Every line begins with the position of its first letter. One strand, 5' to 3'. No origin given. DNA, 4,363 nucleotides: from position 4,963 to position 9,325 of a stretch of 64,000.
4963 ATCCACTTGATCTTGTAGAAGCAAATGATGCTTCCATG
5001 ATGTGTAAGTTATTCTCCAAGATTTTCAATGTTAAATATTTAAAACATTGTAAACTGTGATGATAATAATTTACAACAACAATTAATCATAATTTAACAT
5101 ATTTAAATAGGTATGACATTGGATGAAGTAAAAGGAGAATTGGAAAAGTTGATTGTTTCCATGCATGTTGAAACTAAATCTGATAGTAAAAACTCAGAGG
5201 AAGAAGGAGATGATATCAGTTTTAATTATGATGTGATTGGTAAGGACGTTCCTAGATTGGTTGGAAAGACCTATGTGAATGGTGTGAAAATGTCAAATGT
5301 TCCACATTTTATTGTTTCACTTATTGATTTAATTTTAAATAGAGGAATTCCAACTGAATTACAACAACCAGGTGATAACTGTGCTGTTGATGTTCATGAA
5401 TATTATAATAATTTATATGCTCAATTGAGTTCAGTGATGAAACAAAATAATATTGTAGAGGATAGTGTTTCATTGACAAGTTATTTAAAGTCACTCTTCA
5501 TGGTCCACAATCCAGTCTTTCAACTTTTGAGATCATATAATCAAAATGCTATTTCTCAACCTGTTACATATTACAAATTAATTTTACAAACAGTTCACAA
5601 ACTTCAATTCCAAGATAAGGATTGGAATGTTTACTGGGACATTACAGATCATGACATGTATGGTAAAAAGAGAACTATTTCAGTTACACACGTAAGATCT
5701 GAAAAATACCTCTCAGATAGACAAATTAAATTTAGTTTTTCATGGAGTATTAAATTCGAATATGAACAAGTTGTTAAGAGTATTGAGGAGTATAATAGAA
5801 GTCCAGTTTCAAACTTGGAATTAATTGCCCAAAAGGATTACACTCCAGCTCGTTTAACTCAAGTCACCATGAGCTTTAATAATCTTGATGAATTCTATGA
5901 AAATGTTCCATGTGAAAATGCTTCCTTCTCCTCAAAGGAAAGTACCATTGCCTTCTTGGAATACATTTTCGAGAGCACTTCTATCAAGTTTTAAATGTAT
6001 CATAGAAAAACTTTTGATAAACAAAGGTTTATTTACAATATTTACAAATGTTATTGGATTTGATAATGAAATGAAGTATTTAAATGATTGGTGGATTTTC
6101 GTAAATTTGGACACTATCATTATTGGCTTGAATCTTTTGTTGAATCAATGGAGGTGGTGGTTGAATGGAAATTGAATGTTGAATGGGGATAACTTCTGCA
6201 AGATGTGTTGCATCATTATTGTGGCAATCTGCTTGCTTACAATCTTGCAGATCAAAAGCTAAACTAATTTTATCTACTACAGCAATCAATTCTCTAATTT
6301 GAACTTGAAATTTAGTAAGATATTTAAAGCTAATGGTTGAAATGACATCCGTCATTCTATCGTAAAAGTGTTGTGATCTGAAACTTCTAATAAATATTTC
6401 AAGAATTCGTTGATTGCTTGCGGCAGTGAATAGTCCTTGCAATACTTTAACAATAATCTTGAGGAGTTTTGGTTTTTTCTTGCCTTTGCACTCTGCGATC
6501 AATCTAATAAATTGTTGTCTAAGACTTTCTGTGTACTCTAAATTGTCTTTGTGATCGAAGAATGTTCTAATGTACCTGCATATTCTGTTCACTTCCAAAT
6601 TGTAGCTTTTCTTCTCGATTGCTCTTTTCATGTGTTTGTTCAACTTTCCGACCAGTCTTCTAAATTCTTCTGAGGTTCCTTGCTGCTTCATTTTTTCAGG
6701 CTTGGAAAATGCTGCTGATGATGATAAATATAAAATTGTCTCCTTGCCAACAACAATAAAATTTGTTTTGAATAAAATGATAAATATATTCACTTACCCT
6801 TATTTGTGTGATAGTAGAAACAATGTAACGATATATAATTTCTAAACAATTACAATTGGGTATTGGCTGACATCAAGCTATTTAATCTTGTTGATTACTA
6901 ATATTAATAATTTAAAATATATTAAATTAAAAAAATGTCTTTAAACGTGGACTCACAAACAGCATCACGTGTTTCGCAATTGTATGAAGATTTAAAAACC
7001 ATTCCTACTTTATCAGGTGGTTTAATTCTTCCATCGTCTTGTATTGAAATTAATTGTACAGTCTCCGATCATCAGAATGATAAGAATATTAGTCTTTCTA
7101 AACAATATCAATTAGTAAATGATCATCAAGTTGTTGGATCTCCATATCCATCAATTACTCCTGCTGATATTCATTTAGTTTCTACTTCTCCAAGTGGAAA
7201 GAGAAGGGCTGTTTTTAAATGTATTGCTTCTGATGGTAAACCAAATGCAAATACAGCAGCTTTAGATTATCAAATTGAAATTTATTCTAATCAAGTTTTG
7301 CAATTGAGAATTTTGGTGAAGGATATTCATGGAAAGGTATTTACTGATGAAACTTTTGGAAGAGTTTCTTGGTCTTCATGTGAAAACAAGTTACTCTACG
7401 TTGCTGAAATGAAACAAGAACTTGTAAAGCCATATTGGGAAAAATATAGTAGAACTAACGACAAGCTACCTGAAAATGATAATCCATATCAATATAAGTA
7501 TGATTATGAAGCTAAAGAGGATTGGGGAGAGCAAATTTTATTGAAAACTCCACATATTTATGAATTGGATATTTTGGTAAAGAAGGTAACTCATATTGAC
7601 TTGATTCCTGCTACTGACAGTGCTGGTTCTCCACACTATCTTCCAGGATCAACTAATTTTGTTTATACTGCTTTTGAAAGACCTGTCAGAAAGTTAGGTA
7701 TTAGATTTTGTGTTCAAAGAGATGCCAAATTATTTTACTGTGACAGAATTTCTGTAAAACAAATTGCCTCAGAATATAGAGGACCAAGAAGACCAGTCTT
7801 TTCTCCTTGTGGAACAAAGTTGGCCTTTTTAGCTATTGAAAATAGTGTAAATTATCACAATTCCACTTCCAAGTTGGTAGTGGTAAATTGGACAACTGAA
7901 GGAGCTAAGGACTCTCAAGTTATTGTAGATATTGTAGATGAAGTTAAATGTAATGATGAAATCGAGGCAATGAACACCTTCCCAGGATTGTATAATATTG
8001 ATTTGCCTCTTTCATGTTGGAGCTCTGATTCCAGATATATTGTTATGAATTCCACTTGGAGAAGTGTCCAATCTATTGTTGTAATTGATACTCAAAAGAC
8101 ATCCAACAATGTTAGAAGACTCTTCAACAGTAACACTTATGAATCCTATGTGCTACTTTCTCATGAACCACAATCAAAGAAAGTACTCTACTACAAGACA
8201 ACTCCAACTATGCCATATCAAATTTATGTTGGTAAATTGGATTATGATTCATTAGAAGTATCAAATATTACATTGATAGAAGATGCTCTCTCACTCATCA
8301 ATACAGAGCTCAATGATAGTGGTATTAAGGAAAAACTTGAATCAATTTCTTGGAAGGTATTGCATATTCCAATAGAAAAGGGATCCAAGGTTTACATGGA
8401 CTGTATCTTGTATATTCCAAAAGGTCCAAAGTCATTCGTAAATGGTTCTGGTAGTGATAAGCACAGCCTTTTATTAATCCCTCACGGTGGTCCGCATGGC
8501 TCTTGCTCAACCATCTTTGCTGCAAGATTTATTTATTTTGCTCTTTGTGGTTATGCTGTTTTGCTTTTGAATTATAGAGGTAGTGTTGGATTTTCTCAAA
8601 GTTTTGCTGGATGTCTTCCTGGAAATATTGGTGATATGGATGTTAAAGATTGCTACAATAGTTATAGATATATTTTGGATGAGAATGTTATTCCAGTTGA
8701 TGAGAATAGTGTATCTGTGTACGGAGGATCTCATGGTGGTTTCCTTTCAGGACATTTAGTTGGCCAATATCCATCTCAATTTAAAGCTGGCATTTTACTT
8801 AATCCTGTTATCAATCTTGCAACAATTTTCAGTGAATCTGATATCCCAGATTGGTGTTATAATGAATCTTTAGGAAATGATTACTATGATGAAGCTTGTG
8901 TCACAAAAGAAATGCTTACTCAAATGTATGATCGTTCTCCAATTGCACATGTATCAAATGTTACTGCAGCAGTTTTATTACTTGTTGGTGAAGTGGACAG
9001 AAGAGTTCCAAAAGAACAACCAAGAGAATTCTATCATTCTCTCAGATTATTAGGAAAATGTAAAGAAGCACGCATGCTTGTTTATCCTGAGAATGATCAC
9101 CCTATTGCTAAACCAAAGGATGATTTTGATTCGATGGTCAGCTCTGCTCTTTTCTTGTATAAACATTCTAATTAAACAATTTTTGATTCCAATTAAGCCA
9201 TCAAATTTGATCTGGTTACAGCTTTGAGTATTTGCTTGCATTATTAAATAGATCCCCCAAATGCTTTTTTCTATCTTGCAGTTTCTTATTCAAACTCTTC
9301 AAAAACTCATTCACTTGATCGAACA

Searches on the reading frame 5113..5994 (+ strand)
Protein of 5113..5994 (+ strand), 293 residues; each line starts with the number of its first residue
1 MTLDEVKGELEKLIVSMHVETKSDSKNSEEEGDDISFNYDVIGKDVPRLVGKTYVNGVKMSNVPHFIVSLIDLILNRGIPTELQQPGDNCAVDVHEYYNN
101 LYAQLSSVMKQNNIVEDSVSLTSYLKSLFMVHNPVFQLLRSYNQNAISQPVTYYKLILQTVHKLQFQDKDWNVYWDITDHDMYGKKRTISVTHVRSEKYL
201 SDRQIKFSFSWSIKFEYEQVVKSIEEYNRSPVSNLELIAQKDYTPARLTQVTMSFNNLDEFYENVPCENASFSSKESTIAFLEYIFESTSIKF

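Call 27: search_protein_families(library=pfam, proteins=[window:5113-5994:+], max_evalue=0.001)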
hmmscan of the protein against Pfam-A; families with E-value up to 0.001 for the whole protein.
window:5113-5994:+ (293 aa): 1 family
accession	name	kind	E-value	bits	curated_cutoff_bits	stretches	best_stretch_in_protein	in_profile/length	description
PF24929.1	GlfB_C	-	5.1e-09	36.4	27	1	93-226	76-199/227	GlfB-like, C-terminal domain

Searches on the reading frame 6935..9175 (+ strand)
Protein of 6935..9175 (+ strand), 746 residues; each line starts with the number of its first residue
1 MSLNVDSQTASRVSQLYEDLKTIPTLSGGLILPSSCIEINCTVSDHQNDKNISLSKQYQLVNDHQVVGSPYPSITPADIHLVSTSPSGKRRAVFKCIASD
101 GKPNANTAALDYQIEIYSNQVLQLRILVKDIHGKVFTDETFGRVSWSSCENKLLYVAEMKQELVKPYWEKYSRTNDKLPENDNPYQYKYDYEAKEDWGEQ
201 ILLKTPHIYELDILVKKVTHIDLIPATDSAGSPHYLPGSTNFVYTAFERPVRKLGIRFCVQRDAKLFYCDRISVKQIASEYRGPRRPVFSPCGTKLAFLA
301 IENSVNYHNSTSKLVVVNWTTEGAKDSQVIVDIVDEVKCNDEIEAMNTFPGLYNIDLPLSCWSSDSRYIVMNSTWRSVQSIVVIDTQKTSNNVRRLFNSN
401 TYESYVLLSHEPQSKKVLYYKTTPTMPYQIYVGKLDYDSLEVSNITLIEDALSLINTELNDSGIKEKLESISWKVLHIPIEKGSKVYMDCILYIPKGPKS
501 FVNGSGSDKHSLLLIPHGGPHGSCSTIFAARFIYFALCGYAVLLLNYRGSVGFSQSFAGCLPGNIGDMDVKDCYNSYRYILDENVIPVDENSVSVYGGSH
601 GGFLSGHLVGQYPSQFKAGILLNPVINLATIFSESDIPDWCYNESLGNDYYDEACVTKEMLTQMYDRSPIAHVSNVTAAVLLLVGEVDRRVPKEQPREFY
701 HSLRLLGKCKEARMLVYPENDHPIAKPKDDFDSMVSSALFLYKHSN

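Call 7: find_encoding_contigs(protein=window:6935-9175:+, flank=3000, max_places=4)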
Protein window:6935-9175:+ (746 aa): no gene with exactly this product is on record in the collection.

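Call 27: search_protein_families(library=pfam, proteins=[window:6935-9175:+], max_evalue=0.001)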
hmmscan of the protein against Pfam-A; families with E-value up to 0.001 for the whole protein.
window:6935-9175:+ (746 aa): 5 families
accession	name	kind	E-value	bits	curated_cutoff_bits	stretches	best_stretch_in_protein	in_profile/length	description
PF00326.27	Peptidase_S9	-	7.5e-32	111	22.6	1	529-743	4-208/213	Prolyl oligopeptidase family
PF19283.4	APEH_N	-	2.2e-26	93.1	23.1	1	12-270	7-268/274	Acylamino-acid-releasing enzyme, N-terminal domain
PF00561.26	Abhydrolase_1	-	8.2e-08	32.6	25.8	1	512-631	2-114/245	alpha/beta hydrolase fold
PF12146.15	Hydrolase_4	-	1.6e-07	31.3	27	1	512-630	6-115/239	Serine aminopeptidase, S33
PF20434.5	BD-FAE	-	5.4e-05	23.2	26.8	1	535-703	43-215/215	BD-FAE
